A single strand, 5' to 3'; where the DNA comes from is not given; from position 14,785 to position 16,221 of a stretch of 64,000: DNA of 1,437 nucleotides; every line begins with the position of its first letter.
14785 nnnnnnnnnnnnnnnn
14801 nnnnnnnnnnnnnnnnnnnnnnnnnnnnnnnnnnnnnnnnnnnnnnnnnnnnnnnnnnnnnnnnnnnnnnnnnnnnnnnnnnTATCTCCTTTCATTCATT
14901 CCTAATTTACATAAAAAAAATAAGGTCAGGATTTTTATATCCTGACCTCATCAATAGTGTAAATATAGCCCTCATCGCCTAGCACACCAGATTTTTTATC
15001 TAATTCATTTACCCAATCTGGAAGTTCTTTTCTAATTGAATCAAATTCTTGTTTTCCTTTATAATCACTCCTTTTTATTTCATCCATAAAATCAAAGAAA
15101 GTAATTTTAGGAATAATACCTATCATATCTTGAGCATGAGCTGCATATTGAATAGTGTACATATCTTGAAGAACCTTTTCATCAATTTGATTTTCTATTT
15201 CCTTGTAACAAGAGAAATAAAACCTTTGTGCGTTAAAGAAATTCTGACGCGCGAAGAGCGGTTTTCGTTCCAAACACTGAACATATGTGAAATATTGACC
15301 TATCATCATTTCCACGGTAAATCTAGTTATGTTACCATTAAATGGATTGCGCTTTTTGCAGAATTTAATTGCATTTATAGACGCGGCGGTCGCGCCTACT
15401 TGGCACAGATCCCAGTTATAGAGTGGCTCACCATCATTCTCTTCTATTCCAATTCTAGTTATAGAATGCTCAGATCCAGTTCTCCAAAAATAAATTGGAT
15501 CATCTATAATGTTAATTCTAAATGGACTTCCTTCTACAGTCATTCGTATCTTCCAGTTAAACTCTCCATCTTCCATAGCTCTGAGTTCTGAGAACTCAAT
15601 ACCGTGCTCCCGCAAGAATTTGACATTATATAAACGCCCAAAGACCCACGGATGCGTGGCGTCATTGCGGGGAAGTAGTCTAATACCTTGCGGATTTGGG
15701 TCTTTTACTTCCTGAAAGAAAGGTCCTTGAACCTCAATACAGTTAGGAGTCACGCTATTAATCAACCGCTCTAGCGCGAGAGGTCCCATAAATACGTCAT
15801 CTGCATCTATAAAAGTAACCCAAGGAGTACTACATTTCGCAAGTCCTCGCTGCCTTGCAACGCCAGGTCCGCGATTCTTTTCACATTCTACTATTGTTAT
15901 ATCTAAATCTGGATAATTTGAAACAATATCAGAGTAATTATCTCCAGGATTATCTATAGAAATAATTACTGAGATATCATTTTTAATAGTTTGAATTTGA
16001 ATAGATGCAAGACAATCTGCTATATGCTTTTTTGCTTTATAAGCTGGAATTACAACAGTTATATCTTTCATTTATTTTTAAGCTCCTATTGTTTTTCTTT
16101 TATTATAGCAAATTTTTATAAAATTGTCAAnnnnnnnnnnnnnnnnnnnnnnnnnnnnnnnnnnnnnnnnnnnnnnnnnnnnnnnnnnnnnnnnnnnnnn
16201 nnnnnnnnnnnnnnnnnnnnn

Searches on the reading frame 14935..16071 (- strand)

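Call 42: search_protein_families(library=pfam, proteins=[window:14935-16071:-], max_evalue=0.001)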
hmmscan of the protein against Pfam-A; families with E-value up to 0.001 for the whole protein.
window:14935-16071:- (378 aa): 3 families
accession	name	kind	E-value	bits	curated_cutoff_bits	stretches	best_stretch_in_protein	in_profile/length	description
PF00535.33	Glycos_transf_2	-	5.1e-20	72.5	23.3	1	5-109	1-105/168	Glycosyl transferase family 2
PF13641.12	Glyco_tranf_2_3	-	8.6e-10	39.4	27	1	3-110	2-115/230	Glycosyltransferase like family 2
PF10111.15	Glyco_tranf_2_2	-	1.7e-06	28.2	27.3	1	5-101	1-100/276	Glycosyltransferase like family 2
